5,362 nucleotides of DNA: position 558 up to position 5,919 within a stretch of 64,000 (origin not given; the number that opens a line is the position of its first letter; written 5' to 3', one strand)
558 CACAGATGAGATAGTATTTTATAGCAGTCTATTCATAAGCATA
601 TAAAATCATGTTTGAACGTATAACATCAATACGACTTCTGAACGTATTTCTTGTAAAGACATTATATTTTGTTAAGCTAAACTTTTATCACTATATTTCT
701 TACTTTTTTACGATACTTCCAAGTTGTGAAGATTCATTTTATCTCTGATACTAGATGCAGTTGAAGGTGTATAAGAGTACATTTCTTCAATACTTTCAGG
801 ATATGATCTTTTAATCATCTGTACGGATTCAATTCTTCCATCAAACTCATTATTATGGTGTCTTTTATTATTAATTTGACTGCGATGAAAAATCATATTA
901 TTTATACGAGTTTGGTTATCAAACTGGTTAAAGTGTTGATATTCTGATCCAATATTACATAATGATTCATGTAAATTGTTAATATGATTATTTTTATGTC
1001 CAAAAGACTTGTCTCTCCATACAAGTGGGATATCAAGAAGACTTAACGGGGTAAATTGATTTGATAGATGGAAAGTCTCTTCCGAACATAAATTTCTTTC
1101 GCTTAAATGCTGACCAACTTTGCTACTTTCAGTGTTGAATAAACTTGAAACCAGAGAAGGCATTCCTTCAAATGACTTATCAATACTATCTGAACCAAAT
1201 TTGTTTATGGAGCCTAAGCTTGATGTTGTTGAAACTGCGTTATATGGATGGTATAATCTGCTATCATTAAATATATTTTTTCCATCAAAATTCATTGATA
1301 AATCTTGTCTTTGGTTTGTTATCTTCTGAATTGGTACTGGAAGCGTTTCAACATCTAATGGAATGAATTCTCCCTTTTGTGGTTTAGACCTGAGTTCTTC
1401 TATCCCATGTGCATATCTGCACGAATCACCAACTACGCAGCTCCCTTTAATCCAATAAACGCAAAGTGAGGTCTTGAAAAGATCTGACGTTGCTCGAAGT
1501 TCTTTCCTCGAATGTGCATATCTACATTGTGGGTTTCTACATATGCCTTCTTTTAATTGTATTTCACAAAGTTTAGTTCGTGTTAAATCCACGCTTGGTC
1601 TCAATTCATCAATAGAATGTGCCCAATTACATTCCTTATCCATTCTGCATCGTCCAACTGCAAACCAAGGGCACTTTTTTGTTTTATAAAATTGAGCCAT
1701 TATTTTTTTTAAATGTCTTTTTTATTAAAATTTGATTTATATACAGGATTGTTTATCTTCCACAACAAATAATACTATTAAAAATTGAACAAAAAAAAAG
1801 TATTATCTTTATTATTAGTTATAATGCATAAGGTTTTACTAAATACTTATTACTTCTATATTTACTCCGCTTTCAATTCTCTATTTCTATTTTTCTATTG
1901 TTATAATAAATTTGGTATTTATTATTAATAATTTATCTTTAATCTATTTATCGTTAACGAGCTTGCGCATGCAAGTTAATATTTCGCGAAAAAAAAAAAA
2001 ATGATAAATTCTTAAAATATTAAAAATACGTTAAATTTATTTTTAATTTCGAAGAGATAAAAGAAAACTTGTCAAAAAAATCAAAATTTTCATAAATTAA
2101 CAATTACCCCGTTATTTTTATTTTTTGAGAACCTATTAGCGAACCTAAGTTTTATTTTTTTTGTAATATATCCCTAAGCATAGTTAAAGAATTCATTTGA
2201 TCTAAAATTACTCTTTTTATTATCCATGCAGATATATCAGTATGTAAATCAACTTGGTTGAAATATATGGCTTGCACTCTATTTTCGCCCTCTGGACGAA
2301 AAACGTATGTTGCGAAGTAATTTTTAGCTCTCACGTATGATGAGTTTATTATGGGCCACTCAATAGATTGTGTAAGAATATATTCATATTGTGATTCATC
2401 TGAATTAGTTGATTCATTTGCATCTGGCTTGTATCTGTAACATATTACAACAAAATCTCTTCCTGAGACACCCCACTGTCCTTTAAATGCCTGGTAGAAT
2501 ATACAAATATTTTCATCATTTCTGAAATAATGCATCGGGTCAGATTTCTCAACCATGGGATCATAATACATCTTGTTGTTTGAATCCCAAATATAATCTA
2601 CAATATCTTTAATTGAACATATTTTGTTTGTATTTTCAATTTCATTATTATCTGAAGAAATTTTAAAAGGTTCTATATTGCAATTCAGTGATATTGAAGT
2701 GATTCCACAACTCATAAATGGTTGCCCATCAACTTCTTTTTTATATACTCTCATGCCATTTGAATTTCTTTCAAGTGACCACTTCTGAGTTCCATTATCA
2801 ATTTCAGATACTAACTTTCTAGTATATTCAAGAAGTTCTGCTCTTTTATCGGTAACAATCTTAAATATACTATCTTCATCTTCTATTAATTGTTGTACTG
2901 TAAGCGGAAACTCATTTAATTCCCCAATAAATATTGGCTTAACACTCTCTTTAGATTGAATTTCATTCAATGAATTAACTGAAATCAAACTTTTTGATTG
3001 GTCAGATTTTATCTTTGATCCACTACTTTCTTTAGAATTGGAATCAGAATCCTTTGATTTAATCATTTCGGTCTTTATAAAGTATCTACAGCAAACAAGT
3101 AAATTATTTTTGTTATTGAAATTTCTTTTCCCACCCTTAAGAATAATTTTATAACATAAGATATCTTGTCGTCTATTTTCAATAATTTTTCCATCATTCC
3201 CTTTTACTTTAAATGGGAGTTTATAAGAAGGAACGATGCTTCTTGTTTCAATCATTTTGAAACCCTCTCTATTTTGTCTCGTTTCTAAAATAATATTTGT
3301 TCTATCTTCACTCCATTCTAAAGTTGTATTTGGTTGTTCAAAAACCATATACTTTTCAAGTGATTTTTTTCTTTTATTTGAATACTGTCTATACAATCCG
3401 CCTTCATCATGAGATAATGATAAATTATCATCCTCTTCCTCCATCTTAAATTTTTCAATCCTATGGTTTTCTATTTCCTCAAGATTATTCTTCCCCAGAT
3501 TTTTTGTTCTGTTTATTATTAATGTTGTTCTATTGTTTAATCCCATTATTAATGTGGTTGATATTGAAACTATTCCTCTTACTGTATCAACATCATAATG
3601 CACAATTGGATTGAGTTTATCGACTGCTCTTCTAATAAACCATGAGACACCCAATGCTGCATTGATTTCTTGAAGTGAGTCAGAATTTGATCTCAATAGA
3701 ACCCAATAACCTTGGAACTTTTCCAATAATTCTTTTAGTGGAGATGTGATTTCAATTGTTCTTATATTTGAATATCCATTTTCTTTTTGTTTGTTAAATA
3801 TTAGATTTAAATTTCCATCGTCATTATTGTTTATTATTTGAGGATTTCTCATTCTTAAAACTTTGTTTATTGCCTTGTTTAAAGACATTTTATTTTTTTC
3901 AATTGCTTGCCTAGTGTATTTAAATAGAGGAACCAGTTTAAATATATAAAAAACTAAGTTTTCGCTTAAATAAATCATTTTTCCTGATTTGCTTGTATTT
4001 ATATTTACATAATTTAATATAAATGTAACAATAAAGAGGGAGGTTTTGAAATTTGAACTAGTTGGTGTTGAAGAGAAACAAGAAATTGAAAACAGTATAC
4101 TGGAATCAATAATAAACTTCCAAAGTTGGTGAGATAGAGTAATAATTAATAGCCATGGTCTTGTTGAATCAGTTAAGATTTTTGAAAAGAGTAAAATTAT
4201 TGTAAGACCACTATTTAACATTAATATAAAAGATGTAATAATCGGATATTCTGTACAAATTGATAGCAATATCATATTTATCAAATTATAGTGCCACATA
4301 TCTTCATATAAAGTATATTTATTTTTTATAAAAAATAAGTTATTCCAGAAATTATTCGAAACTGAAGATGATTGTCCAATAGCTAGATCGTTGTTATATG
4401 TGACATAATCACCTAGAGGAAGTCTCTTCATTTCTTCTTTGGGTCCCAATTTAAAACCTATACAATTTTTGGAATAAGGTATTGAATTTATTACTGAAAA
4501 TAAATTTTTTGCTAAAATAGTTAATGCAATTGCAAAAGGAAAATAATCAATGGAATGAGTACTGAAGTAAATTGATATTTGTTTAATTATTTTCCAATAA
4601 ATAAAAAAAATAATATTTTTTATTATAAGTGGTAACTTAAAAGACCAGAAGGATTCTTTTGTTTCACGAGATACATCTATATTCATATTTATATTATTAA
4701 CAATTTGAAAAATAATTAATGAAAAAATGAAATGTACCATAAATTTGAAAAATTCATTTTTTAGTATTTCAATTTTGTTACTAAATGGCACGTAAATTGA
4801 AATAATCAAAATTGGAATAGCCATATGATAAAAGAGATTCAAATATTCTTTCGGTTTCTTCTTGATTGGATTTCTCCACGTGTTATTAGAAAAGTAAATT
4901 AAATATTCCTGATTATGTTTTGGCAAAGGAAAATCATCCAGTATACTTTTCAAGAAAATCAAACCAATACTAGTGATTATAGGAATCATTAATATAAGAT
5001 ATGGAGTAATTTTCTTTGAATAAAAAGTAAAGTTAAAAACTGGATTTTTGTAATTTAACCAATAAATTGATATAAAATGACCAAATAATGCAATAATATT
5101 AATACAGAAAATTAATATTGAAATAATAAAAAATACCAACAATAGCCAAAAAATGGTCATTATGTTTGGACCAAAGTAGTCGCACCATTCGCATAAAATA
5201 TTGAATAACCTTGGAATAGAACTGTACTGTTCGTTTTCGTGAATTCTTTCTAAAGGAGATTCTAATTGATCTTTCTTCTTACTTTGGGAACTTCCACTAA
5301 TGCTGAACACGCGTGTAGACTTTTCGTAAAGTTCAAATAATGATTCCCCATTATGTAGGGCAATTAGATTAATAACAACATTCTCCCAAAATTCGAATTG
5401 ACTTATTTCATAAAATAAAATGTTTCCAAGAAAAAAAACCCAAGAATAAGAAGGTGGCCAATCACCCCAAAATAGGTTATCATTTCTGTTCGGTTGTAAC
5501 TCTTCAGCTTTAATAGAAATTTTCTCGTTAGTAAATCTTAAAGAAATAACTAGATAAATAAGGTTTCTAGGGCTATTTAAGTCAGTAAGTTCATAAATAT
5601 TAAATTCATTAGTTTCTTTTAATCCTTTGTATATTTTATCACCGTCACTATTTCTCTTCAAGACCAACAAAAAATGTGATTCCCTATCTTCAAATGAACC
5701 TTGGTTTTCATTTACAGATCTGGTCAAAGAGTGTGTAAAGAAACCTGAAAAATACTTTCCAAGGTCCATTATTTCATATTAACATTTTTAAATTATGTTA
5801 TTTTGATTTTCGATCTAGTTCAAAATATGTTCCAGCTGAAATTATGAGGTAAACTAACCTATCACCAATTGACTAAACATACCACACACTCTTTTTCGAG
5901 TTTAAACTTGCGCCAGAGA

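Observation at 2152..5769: START lipid-transfer domain tethered to a large polytopic membrane protein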

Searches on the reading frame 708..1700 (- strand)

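Call 3: search_protein_families(library=pfam, proteins=[window:708-1700:-], max_evalue=1)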
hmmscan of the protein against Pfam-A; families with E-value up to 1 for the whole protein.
window:708-1700:- (330 aa): 15 families
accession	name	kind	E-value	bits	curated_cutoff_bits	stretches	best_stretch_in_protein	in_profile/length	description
PF25427.2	zf-CCCH_UNK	-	9.6e-10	38.7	31.1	2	75-105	5-38/40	UNK-like, CCCH zinc finger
PF00642.30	zf-CCCH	-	2.5e-09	37.3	20.5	2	75-99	1-26/27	Zinc finger C-x8-C-x5-C-x3-H type (and similar)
PF16131.11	Torus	-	4e-08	34.2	29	2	75-103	68-96/109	Torus domain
PF18345.7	zf_CCCH_4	-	3.8e-07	30.4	29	1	80-98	1-19/19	Zinc finger domain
PF18044.7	zf-CCCH_4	-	2.3e-06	27.6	24.6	1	79-98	2-21/22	CCCH-type zinc finger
PF25542.1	zf-CCCH_12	-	9.1e-06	25.7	27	2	52-66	16-30/30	CCCH zinc finger domain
PF14608.12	zf-CCCH_2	-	9.4e-06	26.4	25.8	1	80-99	2-19/19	RNA-binding, Nab2-type zinc finger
PF25585.1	zf-CCCH_DUS3L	-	1.6e-05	25.2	30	2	77-98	2-24/32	DUS3L CCCH zinc finger domain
PF22628.2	zf-CCCH_10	-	0.0024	17.8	27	1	79-106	5-31/39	ZAP-like CCCH zinc finger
PF21803.3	Nab2-zf4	-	0.011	15.9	20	1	54-64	19-29/29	Nab2-type CCCH zinc finger 4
PF25584.1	zf-CCCH_RBM22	-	0.015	15.8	53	1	79-100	6-27/36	RBM22 CCCH zinc finger domain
PF19242.4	Zn_finger_prot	-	0.029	14.6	30.1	0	41-70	182-212/268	Putative zinc finger protein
PF18179.6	SUa-2TM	-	0.053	13.3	25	0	192-230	157-195/279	SMODS- and Ubiquitin system-associated 2TM effector domain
PF15663.11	zf-CCCH_3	-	0.11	13.2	31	0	76-99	33-55/110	Zinc-finger containing family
PF10650.14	zf-C3H1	-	0.93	9.8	20.9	1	52-63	9-20/22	Putative zinc-finger domain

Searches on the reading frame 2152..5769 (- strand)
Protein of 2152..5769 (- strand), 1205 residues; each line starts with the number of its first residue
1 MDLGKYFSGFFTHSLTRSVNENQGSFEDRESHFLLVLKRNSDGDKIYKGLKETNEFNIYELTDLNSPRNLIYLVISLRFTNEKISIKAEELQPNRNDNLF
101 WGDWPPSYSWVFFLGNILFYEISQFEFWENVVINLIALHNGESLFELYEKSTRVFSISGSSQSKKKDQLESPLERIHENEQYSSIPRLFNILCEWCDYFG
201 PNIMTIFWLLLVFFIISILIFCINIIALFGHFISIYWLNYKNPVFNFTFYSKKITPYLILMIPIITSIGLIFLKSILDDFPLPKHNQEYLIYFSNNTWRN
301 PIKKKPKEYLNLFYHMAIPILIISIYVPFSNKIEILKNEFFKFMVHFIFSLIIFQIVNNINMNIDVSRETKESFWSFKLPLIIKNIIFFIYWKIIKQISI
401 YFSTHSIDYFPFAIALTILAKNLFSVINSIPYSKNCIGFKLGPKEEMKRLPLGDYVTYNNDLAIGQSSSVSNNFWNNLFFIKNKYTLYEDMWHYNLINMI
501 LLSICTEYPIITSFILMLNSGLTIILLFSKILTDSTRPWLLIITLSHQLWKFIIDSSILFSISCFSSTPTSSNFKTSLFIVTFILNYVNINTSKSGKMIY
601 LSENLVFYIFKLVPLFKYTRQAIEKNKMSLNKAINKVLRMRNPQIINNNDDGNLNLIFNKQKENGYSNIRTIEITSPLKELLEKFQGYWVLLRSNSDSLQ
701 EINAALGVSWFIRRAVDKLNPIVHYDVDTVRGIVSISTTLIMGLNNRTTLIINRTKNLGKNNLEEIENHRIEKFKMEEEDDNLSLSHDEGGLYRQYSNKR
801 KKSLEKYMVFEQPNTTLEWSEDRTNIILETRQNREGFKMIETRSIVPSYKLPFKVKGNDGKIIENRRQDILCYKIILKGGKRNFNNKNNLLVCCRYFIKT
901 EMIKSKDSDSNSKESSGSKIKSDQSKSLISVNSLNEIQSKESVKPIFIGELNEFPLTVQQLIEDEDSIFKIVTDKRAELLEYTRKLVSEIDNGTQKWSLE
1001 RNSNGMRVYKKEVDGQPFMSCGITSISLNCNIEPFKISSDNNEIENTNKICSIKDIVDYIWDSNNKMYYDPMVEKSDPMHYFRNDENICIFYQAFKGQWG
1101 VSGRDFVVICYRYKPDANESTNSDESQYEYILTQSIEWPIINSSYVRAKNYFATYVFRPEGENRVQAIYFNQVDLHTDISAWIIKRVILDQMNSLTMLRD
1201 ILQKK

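Call 3: search_protein_families(library=pfam, proteins=[window:2152-5769:-], max_evalue=1)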
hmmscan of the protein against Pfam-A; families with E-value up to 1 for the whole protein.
window:2152-5769:- (1205 aa): 2 families
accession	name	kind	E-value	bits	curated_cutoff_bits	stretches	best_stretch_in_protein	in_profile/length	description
PF01852.25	START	-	8.1e-09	35.6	22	1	980-1189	4-187/207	START domain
PF16307.10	DUF4949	-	0.25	12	31.1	0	596-661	20-85/110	Domain of unknown function (DUF4949)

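Call 4: search_solved_structures(query=window:2152-5769:-, max_evalue=1, show_alignments=2)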
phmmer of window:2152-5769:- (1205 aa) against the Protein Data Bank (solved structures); distinct sequences matched with E-value up to 1: 2.
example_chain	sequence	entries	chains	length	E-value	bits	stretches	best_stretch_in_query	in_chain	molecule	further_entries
2mou_A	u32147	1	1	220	0.016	16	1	1056-1190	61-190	StAR-related lipid transfer protein 6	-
6l1m_A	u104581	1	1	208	0.28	11.9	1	1054-1112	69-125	StAR-related lipid transfer protein 4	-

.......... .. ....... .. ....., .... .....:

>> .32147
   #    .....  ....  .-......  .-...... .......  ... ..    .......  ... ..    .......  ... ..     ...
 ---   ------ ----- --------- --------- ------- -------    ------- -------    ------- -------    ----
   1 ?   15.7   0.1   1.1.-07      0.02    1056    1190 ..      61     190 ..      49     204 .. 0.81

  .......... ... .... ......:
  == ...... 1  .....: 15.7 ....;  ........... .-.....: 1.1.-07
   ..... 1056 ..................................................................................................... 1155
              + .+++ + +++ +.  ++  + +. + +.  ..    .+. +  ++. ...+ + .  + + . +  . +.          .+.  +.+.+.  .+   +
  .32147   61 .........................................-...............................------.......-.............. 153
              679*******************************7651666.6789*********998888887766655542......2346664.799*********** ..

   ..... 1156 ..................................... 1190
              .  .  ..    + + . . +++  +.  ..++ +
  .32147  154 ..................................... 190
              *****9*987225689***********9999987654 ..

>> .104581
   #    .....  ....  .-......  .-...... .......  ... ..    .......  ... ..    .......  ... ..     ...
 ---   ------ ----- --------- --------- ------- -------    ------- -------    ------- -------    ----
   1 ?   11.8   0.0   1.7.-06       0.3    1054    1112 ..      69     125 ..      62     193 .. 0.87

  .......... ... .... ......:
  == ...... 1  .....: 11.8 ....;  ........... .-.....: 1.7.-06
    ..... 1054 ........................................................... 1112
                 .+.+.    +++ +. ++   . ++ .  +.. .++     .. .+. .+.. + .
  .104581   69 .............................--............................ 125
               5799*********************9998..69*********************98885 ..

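Call 5: find_homologous_proteins(query=window:2152-5769:-)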
Query window:2152-5769:- (1205 aa): 9 proteins with E <= 0.001 among 6289 candidates.
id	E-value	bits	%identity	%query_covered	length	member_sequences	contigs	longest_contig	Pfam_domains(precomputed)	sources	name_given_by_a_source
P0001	0.0e+0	2700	99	100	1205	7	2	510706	PF01852.26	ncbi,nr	ncbi:START domain protein [Cryptosporidium hominis]|nr:putative integral membrane protein [Cryptospo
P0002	0.0e+0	2396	87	100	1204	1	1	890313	PF01852.26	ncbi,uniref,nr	ncbi:uncharacterized protein cubi_02259 [Cryptosporidium ubiquitum]|uniref:START domain-containing p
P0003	0.0e+0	2330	85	100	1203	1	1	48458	PF01852.26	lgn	-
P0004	0.0e+0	2109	79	100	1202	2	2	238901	PF01852.26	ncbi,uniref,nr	ncbi:transmembrane domain-containing protein [Cryptosporidium canis]|uniref:Transmembrane domain-con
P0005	0.0e+0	1964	72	100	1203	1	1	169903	PF01852.26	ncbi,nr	ncbi:START domain-containing protein [Cryptosporidium felis]|nr:START domain-containing protein [Cry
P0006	0.0e+0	1641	62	100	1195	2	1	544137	PF01852.26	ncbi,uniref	ncbi:hypothetical protein RS030_7949 [Cryptosporidium xiaoi]|uniref:START domain-containing protein 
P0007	0.0e+0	1634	63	100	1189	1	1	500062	PF01852.26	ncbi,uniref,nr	ncbi:hypothetical protein FG386_000412 [Cryptosporidium ryanae]|uniref:uncharacterized protein n=1 T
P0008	2.9e-258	878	40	100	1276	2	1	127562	-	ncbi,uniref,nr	ncbi:hypothetical protein cand_007090 [Cryptosporidium andersoni]|uniref:START domain-containing pro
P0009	5.1e-256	871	40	100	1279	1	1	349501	-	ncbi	ncbi:hypothetical protein ACR3K2_04470 [Cryptosporidium serpentis]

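Call 9: list_cluster_members(proteins=[window:2152-5766:-, P0001])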
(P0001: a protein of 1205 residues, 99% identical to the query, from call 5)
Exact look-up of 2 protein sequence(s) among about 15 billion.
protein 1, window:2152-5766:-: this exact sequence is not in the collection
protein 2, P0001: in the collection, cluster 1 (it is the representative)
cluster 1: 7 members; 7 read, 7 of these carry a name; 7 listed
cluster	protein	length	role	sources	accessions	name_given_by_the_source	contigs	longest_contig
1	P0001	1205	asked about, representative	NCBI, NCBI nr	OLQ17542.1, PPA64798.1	START domain protein [Cryptosporidium hominis] | putative integral membrane protein [Cryptosporidium hominis]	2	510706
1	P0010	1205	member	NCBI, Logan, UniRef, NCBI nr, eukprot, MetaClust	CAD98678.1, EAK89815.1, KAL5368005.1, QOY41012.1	hypothetical protein [Cryptosporidium parvum Iowa II] | START domain-containing protein n=2 Tax=Cryptosporidium parvum TaxID=5807 ... | QOY41012.1 hypothetical protein CPATCC_002652 [Cryptosporidium parvum]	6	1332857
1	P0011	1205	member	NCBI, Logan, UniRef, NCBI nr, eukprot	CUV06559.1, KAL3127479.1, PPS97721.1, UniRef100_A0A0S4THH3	unnamed protein product [Cryptosporidium hominis] | Calycin/START domain containing protein n=1 Tax=Cryptosporidium hominis TaxID=237895 ... | Calycin/START domain containing protein [Cryptosporidium hominis]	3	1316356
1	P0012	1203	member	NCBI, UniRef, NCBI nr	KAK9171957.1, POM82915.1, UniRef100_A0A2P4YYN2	START domain protein [Cryptosporidium meleagridis] | START domain protein n=1 Tax=Cryptosporidium meleagridis TaxID=93969 ...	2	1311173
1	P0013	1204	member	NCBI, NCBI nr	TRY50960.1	Calycin/START domain containing protein [Cryptosporidium tyzzeri]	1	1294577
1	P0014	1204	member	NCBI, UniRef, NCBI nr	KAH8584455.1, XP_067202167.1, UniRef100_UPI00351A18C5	multi-pass transmembrane [Cryptosporidium sp. chipmunk genotype I] | multi-pass transmembrane n=1 Tax=Cryptosporidium sp. chipmunk genotype I TaxID=1280935 ...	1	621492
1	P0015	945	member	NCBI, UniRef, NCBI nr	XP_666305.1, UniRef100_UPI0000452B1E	multi-pass transmembrane protein [Cryptosporidium hominis TU502] | multi-pass transmembrane protein n=1 Tax=Cryptosporidium hominis (strain TU502) ...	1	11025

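Call 50: find_encoding_contigs(protein=window:2155-5769:-, flank=6000, max_places=3)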
Protein window:2155-5769:- (1205 aa): 23 contigs read that carry it; 3 places shown.
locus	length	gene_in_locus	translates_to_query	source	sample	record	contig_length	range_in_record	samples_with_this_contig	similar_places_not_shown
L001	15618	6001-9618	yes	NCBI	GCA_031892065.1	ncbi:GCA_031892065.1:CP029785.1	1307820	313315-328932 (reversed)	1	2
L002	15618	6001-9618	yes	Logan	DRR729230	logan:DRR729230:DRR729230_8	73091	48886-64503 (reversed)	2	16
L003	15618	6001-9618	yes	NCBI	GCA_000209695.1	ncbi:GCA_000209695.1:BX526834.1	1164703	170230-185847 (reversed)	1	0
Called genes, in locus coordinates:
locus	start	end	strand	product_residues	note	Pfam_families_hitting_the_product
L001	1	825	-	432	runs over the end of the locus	PF00850:Hist_deacetyl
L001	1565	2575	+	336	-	PF04005:Hus1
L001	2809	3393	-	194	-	-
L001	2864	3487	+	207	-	-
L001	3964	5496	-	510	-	-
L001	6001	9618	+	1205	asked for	PF01852:START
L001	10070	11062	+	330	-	PF00642:zf-CCCH (faint), PF14608:zf-CCCH_2 (faint), PF16131:Torus (faint), PF18044:zf-CCCH_4 (faint), PF25427:zf-CCCH_UNK (faint), PF25585:zf-CCCH_DUS3L (faint), PF18345:zf_CCCH_4 (weak)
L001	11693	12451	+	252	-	-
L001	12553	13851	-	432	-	-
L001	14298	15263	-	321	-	PF19028:TSP1_spondin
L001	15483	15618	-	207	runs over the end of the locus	PF12678:zf-rbx1 (weak), PF00097:zf-C3HC4 (weak), PF13639:zf-RING_2, PF17123:zf-RING_11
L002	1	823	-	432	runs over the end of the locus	PF00850:Hist_deacetyl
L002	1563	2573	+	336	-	PF04005:Hus1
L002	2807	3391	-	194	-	-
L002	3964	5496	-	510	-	-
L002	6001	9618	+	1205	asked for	PF01852:START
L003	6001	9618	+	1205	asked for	PF01852:START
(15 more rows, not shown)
